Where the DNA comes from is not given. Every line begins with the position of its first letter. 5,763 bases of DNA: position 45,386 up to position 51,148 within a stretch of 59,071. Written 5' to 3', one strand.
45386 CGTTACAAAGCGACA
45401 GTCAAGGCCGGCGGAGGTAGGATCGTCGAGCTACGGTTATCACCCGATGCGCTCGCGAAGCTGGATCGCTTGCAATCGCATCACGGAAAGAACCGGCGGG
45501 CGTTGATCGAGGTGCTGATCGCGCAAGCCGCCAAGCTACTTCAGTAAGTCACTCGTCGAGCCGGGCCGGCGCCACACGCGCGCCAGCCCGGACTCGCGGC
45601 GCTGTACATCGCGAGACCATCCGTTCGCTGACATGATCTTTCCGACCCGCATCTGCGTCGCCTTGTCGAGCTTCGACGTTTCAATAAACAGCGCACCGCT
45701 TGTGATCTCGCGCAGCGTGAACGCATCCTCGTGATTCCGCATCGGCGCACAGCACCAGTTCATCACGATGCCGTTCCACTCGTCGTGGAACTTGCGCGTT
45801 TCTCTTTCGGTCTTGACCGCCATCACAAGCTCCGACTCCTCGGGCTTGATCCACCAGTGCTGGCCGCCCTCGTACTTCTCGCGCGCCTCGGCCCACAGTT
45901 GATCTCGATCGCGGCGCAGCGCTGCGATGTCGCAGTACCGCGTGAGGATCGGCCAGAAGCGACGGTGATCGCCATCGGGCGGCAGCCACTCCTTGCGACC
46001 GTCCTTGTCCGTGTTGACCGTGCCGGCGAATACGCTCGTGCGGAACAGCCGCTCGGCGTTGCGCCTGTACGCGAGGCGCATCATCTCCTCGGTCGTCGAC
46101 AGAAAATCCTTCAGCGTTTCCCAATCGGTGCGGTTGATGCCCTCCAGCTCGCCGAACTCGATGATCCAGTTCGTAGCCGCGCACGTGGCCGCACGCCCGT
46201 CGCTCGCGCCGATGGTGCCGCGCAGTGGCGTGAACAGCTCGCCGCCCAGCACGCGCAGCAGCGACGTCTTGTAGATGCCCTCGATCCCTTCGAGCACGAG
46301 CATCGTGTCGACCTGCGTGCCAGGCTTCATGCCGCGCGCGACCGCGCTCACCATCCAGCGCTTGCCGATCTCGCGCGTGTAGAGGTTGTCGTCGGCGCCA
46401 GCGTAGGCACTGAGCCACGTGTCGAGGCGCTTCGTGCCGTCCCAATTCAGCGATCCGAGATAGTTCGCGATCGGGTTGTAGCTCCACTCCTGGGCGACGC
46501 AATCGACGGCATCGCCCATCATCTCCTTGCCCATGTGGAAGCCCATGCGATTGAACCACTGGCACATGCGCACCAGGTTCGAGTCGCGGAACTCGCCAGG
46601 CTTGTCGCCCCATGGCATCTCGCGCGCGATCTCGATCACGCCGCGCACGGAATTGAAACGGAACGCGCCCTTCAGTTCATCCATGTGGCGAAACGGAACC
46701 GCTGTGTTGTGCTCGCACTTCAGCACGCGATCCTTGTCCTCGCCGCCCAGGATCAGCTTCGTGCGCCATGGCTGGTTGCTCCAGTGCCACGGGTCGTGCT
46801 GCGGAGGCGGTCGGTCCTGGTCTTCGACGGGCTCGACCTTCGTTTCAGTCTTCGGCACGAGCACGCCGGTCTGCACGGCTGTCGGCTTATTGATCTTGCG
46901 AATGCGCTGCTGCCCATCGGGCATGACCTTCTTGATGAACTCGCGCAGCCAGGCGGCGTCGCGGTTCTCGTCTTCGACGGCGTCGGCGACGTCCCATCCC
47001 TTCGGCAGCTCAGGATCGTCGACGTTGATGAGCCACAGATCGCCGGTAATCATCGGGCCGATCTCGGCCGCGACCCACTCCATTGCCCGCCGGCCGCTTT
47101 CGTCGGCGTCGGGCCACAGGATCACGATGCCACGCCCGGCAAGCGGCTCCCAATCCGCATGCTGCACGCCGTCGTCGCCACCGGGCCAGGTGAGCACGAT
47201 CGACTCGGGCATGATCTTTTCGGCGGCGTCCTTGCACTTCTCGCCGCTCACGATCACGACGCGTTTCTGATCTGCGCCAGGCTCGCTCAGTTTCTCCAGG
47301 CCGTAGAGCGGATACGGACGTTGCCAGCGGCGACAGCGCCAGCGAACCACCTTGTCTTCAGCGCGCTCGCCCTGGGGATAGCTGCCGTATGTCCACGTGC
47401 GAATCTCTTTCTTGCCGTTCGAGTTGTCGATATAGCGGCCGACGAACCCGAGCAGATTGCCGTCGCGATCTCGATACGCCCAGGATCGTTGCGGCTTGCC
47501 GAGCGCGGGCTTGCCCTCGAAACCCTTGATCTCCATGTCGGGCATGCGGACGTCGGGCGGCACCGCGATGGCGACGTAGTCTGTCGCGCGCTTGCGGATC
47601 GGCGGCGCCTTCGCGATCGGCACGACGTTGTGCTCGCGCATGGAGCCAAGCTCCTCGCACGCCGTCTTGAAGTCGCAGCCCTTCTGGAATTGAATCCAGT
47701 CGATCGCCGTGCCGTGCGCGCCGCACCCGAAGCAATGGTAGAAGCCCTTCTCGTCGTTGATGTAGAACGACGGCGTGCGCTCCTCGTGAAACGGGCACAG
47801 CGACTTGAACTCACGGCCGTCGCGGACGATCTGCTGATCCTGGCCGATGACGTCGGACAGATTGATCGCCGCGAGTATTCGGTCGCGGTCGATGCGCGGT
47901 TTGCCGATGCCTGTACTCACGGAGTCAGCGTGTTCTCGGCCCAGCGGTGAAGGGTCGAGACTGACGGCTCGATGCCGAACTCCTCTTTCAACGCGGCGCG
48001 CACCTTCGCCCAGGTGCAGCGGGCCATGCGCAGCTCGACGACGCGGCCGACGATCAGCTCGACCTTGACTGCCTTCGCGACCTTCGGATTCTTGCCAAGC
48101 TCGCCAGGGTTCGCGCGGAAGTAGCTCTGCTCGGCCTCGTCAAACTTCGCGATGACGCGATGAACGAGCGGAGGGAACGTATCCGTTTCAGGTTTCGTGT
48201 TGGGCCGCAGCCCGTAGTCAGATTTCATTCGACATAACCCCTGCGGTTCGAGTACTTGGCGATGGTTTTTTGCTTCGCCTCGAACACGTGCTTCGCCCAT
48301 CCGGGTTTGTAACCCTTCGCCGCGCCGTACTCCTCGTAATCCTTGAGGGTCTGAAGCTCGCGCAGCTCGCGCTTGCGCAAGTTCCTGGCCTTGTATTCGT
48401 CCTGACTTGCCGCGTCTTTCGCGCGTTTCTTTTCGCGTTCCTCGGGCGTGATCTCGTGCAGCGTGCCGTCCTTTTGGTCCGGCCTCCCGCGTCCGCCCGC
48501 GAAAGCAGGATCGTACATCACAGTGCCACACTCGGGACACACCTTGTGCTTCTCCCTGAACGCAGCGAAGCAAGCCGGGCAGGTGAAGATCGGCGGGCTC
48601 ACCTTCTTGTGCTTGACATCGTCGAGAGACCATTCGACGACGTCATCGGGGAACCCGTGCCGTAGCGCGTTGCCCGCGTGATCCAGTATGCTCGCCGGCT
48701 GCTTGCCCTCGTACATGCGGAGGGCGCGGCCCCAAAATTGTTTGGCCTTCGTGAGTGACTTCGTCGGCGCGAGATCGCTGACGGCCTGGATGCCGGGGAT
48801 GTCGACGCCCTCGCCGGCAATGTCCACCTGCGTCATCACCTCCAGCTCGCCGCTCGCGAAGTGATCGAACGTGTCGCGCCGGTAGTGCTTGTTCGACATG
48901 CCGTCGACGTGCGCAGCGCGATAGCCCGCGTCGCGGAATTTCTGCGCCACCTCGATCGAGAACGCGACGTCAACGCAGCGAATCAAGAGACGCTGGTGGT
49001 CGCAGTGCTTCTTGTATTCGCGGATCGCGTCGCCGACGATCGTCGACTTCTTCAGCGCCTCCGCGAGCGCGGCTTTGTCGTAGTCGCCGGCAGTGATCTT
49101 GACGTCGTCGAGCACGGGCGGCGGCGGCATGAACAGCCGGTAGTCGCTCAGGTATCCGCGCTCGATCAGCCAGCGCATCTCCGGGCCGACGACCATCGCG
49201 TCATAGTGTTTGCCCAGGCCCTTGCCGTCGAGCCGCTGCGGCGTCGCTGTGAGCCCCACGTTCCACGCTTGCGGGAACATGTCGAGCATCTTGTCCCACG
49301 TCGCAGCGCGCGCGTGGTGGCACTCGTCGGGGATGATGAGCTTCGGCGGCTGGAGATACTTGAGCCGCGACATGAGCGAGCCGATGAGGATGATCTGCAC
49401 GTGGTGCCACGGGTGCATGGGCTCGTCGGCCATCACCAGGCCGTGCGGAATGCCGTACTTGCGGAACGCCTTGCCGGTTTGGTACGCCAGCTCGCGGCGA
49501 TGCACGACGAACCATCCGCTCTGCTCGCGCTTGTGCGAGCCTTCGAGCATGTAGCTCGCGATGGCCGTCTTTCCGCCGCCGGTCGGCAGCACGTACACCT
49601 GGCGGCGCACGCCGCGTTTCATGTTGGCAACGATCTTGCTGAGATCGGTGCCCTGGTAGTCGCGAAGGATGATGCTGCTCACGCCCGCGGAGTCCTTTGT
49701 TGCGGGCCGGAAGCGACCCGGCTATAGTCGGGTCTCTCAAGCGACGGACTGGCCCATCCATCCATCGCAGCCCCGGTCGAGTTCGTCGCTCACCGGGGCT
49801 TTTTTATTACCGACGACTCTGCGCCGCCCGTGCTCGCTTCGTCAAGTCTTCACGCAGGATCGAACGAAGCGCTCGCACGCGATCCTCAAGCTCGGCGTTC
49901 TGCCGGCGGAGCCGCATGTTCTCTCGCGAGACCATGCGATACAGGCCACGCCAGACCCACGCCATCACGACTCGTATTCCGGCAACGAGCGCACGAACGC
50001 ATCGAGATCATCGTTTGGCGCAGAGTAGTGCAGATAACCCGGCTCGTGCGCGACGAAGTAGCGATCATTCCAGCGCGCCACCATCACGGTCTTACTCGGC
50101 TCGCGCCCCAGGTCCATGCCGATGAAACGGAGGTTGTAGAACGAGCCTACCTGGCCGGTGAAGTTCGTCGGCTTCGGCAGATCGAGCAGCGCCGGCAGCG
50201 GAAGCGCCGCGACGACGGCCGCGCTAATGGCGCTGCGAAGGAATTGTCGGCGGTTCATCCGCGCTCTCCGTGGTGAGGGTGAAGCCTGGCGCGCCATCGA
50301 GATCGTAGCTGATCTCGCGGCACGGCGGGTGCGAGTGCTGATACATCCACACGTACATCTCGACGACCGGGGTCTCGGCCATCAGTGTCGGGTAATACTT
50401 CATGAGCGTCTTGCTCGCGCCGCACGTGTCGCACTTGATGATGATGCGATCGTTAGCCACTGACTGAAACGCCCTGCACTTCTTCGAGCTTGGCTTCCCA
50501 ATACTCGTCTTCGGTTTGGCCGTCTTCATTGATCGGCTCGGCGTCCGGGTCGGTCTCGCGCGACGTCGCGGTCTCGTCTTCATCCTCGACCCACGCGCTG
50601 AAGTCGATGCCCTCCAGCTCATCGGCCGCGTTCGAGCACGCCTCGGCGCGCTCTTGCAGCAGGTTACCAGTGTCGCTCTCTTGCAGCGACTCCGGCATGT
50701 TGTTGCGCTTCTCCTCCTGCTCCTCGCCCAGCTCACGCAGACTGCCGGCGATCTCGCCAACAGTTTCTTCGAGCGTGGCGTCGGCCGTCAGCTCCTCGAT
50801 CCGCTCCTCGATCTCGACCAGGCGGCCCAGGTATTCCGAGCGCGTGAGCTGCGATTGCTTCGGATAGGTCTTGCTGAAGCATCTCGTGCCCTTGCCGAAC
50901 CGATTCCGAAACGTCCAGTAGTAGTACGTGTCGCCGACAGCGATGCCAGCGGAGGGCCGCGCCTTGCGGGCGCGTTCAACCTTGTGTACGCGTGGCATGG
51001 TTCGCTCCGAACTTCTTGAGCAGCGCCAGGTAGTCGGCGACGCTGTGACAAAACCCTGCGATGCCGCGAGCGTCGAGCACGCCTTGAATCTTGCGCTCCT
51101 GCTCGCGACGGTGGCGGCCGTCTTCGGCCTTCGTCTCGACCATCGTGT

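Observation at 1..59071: Genome-wide excess (roughly 20-fold or more) of the 7-mer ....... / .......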

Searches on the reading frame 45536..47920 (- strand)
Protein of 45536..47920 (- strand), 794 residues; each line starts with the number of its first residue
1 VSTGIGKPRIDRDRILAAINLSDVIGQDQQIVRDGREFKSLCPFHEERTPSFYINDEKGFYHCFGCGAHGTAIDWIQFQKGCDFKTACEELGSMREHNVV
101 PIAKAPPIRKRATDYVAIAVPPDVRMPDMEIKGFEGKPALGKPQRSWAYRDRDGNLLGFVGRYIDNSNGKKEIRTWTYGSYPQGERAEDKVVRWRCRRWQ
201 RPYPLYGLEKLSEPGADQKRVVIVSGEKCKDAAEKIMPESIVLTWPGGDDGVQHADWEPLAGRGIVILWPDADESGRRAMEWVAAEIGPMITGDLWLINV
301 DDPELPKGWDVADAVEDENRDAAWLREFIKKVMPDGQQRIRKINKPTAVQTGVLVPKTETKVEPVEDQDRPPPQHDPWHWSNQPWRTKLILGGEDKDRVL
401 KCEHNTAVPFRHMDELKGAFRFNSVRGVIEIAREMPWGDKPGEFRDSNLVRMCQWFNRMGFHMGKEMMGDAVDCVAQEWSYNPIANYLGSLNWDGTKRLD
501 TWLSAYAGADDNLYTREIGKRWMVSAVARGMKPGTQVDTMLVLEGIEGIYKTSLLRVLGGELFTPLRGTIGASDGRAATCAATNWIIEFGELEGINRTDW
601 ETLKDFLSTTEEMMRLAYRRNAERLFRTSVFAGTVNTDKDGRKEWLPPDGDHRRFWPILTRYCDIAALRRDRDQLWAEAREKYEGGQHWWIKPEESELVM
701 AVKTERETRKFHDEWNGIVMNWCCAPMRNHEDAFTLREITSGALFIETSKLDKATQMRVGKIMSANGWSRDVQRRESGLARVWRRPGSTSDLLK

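Call 8: search_protein_families(library=pfam, proteins=[window:45536-47920:-])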
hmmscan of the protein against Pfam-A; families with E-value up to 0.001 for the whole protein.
window:45536-47920:- (794 aa): 2 families
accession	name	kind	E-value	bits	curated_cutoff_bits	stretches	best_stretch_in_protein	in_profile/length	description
PF05272.17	VapE-like_dom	-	1.9e-58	197.9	25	1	489-706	2-215/217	Virulence-associated protein E-like domain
PF01807.25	Zn_ribbon_DnaG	-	5.2e-26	90.8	24.9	1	13-98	7-92/98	CHC2 zinc finger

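Call 75: search_protein_families(library=padloc, max_evalue=0.001, proteins=[window:45536-47920:-])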
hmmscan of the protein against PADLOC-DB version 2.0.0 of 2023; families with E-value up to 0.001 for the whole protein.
window:45536-47920:- (794 aa): 2 families
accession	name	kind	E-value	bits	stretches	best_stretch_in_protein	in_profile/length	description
PDLC03767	RT_UG29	-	3.7e-18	62.4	1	9-93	3-91/2280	DRT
PDLC03800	RTasDnaG-like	-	4.4e-14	50.1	1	15-93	52-124/550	DRT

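Call 92: find_homologous_proteins(query=window:45536-47920:-, max_evalue=1e-100)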
Query window:45536-47920:- (794 aa): 10 proteins with E <= 1e-100 among 8000 candidates.
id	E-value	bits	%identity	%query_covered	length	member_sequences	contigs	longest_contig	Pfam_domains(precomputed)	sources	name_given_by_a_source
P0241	0.0e+0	1895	100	100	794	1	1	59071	PF01807.26,PF05272.18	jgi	jgi:predicted P-loop ATPase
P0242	0.0e+0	1192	65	99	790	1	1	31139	PF01807.26,PF05272.18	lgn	-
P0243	0.0e+0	1188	63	99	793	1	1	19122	PF01807.26,PF05272.18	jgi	jgi:predicted P-loop ATPase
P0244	0.0e+0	1185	63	99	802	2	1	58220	PF01807.26,PF05272.18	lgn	-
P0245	0.0e+0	1151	62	100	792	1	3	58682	PF01807.26,PF05272.18,PF19898.5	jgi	jgi:putative DNA primase/helicase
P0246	0.0e+0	1096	60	100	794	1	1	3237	PF01807.26,PF05272.18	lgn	-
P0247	0.0e+0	1089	60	98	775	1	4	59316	PF01807.26,PF05272.18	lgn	-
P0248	0.0e+0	1068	58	100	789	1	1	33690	PF01807.26,PF05272.18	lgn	-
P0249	0.0e+0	1067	58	100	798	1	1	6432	PF01807.26,PF05272.18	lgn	-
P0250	1.4e-229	783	48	96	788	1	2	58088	PF01807.26,PF05272.18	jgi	jgi:predicted P-loop ATPase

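Call 93: find_encoding_contigs(protein=P0247, flank=10000, max_places=1)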
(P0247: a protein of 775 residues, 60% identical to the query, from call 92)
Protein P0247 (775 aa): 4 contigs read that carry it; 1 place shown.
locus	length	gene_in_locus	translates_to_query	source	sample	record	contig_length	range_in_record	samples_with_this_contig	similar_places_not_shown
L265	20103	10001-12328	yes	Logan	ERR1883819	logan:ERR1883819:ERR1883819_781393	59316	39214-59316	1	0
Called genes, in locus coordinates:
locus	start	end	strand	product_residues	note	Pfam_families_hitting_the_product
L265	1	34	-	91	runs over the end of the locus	-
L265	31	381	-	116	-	PF10686:YAcAr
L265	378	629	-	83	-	-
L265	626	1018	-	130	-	-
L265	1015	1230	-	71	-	PF13619:KTSC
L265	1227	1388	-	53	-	-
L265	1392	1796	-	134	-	-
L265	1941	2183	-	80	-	-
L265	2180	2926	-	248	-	-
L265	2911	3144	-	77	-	-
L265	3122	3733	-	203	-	-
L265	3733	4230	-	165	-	-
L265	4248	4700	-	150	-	-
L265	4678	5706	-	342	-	PF03837:RecT (weak)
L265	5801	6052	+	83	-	-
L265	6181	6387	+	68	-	-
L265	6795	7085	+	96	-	-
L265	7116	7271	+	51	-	-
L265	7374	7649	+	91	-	-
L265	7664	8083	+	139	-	PF08774:VRR_NUC (weak)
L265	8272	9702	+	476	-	PF00270:DEAD (weak), PF04851:ResIII, PF00271:Helicase_C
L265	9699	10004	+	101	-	-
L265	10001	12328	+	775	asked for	PF01807:Zn_ribbon_DnaG, PF05272:VapE-like_dom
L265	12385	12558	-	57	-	-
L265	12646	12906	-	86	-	-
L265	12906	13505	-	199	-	-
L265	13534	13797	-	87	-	-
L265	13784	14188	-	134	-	-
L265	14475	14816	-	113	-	-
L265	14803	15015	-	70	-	-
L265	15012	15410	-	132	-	-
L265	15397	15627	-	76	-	-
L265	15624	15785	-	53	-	-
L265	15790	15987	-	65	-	-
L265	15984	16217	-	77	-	-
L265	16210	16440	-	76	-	-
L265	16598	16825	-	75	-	-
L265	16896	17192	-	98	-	-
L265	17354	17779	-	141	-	PF07291:MauE (weak), PF07681:DoxX, PF13564:DoxX_2 (weak)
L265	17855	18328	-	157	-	-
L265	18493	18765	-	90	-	-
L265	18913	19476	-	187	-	-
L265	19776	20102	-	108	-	?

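Call 94: find_encoding_contigs(protein=P0245, flank=10000, max_places=1)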
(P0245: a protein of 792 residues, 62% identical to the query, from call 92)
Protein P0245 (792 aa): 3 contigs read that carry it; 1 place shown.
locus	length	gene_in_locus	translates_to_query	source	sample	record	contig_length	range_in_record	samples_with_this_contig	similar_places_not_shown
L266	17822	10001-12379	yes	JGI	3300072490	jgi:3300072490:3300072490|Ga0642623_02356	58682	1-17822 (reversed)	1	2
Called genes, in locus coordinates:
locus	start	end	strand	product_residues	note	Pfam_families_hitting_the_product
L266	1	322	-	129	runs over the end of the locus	-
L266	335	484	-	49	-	-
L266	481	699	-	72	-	-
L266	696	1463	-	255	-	-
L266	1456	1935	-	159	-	-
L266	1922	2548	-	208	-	-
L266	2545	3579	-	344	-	PF03837:RecT (weak)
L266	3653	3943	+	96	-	-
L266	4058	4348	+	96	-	-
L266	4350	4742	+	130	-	-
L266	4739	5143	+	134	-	-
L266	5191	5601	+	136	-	-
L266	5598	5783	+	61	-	-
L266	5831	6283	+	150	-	-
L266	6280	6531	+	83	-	-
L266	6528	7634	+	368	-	-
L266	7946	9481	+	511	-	PF04851:ResIII, PF00271:Helicase_C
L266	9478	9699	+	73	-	-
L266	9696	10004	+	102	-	-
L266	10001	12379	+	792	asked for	PF01807:Zn_ribbon_DnaG, PF19898:DUF6371 (weak), PF05272:VapE-like_dom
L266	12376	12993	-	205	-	-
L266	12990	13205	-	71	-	-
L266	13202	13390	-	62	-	-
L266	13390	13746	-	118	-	-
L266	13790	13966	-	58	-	-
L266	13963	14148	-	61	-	-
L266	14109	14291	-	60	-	-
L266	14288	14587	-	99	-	-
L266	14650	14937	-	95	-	-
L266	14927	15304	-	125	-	-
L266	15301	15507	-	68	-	-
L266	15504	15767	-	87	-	-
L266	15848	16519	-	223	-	-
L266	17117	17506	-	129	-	-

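Call 95: find_encoding_contigs(protein=P0242, flank=10000, max_places=1)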
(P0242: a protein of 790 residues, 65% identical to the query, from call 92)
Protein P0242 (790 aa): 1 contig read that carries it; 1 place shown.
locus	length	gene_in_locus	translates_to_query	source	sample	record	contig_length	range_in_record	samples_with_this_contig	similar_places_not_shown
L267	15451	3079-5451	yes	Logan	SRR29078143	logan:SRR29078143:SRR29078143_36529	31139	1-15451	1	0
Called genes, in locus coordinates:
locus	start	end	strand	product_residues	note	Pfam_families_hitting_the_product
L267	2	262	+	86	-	?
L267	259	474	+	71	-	-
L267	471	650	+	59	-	-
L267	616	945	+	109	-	-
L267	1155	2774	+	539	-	PF04851:ResIII, PF00270:DEAD (weak), PF18766:SWI2_SNF2 (faint), PF00271:Helicase_C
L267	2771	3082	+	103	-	-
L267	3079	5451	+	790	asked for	PF01807:Zn_ribbon_DnaG, PF05272:VapE-like_dom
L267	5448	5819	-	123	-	-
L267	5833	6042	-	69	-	-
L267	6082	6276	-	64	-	-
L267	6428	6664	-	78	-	-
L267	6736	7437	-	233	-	-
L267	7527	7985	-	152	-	-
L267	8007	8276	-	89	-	PF21977:DUF6926 (weak)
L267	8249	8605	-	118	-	-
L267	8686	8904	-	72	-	-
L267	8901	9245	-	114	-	-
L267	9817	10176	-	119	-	-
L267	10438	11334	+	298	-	-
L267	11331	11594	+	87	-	-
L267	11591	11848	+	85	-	-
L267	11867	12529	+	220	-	-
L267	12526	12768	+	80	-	-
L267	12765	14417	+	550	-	-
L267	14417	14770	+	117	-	-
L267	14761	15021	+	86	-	-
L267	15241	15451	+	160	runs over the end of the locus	-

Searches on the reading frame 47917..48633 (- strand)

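Call 34: search_protein_families(library=pfam, max_evalue=0.01, proteins=[window:47917-48633:-])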
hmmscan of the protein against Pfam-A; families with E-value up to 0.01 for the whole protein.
window:47917-48633:- (238 aa): 2 families
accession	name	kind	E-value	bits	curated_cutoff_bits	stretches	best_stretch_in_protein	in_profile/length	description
PF13565.12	HTH_32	-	0.0071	17.3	33.7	0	157-231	2-72/73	Homeodomain-like domain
PF13592.12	HTH_33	-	0.0081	16.2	25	0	205-231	4-30/60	Winged helix-turn helix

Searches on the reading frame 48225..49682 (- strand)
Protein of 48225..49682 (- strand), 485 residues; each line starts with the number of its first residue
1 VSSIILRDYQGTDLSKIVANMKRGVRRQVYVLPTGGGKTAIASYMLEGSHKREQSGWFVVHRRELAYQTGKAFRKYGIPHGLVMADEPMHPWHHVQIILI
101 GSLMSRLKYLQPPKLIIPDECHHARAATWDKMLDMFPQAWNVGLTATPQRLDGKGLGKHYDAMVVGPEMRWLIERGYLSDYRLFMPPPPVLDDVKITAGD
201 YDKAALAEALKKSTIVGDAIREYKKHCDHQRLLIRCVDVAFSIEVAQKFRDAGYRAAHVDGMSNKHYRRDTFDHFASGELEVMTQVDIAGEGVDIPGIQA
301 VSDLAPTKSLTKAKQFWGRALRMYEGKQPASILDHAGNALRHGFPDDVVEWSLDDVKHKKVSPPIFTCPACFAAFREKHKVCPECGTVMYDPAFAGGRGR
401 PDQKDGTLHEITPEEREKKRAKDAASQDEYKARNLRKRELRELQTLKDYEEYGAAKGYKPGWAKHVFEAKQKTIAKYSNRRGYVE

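Call 8: search_protein_families(library=pfam, proteins=[window:48225-49682:-])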
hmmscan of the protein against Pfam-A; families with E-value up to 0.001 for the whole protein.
window:48225-49682:- (485 aa): 4 families
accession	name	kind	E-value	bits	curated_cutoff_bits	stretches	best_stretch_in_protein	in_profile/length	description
PF04851.21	ResIII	-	1e-20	74.8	22.5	1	4-150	2-164/164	Type III restriction enzyme, res subunit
PF00271.37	Helicase_C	-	1.9e-11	44.6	23.5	1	235-323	21-109/110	Helicase conserved C-terminal domain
PF00270.35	DEAD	-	1.3e-06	28.7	26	1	27-149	16-161/167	DEAD/DEAH box helicase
PF18766.7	SWI2_SNF2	-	0.00024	21.3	26.7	0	14-151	6-158/221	SWI2/SNF2 ATPase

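Call 75: search_protein_families(library=padloc, max_evalue=0.001, proteins=[window:48225-49682:-])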
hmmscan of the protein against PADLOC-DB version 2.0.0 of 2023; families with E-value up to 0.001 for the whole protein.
window:48225-49682:- (485 aa): 14 families
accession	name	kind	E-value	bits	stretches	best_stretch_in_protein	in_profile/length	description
PDLC03659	mREase_IV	-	3.5e-31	105.9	1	22-338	236-568/945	Type IV methyl-directed restriction enzyme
PDLC02707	PbeA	-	1.5e-21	74.6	2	206-334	502-628/672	PbeA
PDLC02704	PbeA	-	9.3e-17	58.7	2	244-335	552-643/682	PbeA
PDLC03658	mREase_IV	-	8.3e-12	41.6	1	116-338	339-560/953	Type IV methyl-directed restriction enzyme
PDLC02706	PbeA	-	3.5e-10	37.1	1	262-334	598-670/722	PbeA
PDLC03049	REase_I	-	4.7e-09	32.8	1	7-183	169-358/807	Type I restriction enzyme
PDLC03047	REase_I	-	2.3e-06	23.6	1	3-151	341-494/1107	Type I restriction enzyme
PDLC02864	DpdF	-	1.2e-05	22.3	0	234-322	239-327/610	DpdF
PDLC03051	REase_MTase_I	-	4.1e-05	18.8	1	258-330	530-607/1591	Type I restriction enzyme-methyltransferase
PDLC01089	C3a193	-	7.1e-05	19.3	1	255-328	514-586/983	poss. alt. Cas3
PDLC02705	PbeA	-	9.8e-05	18.7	0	268-335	564-632/691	PbeA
PDLC02870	DpdF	-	0.00011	18.8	1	234-326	231-321/534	DpdF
PDLC03597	REase_MTase_IIG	-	0.00018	17.2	1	254-328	519-600/1646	Type IIG restriction enzyme-methyltransferase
PDLC02861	DpdF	-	0.00039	16.8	0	191-322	201-332/611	DpdF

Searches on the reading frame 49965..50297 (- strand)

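Call 33: search_protein_families(library=pfam, max_evalue=0.01, proteins=[window:49965-50297:-])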
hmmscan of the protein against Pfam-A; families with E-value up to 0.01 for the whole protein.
window:49965-50297:- (110 aa): 1 family
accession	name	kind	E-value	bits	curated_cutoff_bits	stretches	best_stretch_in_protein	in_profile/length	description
PF10518.14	TAT_signal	-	0.00019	21.6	22.7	1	14-33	2-21/21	TAT (twin-arginine translocation) pathway signal sequence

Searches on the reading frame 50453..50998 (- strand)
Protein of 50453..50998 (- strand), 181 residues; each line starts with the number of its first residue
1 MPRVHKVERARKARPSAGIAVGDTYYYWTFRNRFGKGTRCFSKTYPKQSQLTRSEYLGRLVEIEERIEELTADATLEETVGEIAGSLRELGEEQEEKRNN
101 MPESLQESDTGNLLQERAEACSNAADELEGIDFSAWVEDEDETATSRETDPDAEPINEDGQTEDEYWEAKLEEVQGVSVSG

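Call 33: search_protein_families(library=pfam, max_evalue=0.01, proteins=[window:50453-50998:-])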
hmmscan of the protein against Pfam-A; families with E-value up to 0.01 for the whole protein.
window:50453-50998:- (181 aa): 0 families

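Call 41: search_protein_families(library=phrogs, max_evalue=0.001, proteins=[window:50453-50998:-])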
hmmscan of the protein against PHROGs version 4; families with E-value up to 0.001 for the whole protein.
window:50453-50998:- (181 aa): 1 family
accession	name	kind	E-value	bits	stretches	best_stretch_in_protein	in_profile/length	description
phrog_4068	-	unknown function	5.6e-08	34.5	1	63-132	9-75/89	-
